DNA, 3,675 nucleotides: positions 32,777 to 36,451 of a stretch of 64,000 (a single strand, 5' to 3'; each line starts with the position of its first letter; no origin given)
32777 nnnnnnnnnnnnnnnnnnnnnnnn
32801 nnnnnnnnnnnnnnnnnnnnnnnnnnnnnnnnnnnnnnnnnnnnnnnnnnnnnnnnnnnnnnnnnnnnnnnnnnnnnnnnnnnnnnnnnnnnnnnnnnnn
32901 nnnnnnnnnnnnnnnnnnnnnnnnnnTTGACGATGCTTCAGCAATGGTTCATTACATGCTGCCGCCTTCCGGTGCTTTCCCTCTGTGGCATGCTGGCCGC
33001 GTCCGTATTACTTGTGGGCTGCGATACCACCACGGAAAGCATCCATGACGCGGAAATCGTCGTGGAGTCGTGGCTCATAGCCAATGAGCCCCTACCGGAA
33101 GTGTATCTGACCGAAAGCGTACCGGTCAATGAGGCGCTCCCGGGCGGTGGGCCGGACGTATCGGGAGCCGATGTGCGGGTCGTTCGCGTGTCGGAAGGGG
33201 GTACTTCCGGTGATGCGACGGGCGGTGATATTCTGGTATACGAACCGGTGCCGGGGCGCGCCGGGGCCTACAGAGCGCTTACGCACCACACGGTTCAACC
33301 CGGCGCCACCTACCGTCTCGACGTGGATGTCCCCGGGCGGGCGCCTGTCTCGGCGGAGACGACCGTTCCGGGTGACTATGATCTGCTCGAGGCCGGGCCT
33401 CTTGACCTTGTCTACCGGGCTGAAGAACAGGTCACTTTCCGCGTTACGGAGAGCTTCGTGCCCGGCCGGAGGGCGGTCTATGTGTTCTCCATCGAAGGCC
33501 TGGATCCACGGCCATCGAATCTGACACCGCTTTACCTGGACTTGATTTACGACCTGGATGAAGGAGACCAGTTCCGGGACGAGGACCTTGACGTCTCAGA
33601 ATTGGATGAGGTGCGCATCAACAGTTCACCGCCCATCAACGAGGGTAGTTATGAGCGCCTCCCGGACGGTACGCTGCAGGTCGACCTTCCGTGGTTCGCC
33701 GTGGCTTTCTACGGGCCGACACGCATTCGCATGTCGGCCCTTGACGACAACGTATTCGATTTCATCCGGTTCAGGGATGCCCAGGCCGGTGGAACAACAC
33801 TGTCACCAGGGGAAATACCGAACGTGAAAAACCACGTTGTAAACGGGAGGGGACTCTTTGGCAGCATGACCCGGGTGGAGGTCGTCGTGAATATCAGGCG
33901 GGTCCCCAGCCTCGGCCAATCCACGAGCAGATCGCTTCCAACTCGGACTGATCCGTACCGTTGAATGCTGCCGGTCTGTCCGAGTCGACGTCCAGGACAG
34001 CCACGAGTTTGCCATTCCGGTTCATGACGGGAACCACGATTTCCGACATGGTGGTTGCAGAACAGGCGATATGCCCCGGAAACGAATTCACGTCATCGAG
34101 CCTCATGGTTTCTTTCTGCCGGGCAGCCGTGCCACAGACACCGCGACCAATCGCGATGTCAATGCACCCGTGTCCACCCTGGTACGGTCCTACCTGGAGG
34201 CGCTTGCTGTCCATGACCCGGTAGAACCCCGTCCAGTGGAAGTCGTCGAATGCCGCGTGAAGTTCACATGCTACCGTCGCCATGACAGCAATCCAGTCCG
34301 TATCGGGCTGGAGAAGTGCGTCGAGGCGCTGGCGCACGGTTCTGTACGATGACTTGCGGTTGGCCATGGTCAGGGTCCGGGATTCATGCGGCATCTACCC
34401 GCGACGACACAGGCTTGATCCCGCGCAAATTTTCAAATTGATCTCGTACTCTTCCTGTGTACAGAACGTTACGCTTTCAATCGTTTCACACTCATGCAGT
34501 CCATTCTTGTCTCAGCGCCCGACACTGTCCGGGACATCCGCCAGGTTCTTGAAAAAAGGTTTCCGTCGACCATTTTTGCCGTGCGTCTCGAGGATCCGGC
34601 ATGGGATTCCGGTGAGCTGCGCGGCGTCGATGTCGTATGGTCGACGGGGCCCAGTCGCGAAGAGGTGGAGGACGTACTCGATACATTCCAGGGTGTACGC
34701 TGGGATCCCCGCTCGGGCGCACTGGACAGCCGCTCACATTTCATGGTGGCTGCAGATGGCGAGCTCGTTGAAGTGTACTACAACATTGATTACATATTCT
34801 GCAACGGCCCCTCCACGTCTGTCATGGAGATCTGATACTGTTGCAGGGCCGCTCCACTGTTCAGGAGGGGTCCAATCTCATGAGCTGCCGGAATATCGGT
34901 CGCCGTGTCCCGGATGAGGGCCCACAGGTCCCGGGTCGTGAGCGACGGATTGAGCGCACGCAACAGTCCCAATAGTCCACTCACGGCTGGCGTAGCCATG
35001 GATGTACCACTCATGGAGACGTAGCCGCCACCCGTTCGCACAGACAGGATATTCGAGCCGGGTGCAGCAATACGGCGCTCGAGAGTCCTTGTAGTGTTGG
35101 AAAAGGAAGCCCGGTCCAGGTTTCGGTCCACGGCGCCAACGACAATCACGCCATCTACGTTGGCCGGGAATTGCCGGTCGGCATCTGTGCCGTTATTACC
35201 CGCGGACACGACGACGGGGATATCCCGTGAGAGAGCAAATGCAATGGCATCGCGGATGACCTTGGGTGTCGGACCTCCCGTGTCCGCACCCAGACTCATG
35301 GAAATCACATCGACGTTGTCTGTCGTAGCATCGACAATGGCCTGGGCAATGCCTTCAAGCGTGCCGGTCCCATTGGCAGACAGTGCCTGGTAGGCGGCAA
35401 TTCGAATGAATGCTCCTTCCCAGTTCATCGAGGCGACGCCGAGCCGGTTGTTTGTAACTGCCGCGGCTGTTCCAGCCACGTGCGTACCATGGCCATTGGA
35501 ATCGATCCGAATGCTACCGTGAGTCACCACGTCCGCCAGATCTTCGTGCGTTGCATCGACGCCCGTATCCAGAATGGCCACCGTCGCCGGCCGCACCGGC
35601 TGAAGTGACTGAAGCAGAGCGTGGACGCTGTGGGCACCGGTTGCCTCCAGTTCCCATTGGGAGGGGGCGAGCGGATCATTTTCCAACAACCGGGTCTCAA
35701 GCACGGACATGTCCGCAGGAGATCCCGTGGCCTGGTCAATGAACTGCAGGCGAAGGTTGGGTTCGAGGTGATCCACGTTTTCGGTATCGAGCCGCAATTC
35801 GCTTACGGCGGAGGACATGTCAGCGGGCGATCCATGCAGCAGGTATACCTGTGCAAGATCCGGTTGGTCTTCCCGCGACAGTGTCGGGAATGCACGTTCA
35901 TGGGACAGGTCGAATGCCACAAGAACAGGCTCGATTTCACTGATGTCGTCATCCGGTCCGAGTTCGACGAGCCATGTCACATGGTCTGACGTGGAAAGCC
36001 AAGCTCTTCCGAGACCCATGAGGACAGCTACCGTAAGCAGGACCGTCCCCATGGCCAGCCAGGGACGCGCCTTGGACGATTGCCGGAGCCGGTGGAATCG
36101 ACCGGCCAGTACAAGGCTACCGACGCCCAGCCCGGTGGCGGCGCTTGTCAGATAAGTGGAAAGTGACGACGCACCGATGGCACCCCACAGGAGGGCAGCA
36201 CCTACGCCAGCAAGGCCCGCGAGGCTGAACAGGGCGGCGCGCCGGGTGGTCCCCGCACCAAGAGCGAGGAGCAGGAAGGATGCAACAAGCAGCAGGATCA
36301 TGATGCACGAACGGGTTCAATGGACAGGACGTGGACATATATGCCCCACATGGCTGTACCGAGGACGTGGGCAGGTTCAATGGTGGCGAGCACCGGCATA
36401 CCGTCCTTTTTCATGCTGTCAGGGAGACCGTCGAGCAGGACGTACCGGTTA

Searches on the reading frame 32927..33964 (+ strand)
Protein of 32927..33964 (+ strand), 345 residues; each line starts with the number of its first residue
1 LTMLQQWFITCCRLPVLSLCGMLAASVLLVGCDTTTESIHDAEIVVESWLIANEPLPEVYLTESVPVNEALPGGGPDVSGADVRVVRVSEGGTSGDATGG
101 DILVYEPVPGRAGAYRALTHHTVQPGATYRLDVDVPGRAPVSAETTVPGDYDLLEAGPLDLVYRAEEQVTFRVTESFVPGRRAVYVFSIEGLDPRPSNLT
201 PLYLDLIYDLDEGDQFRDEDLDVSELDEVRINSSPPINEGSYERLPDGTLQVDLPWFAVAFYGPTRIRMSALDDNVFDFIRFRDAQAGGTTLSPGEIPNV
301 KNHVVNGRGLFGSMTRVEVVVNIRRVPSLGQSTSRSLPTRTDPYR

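Call 29: search_protein_families(library=pfam, proteins=[window:32927-33964:+], max_evalue=1e-12)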
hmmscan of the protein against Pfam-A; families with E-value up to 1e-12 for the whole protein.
window:32927-33964:+ (345 aa): 1 family
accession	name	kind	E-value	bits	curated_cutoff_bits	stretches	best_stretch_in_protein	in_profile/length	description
PF14054.11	DUF4249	-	9.6e-15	55.3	28.5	1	40-317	12-266/269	Domain of unknown function (DUF4249)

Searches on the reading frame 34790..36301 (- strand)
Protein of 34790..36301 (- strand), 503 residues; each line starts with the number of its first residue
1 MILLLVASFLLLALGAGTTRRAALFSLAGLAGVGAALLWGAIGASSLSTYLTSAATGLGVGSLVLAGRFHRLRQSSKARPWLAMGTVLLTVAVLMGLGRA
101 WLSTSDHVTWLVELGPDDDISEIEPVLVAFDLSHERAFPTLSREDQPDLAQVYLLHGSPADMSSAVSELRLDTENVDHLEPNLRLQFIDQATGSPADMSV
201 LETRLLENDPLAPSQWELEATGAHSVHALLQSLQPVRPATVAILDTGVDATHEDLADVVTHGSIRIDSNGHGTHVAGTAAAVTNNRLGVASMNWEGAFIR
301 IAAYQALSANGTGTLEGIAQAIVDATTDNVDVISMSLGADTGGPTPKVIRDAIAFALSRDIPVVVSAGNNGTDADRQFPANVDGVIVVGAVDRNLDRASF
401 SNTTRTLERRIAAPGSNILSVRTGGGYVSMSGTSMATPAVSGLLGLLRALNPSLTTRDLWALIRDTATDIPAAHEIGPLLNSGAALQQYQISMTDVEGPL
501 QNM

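Call 29: search_protein_families(library=pfam, proteins=[window:34790-36301:-], max_evalue=1e-12)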
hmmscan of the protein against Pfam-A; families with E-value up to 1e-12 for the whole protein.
window:34790-36301:- (503 aa): 1 family
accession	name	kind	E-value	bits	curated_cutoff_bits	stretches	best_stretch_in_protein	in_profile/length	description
PF00082.27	Peptidase_S8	-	2.9e-46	158.5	21.8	1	240-470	5-276/288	Subtilase family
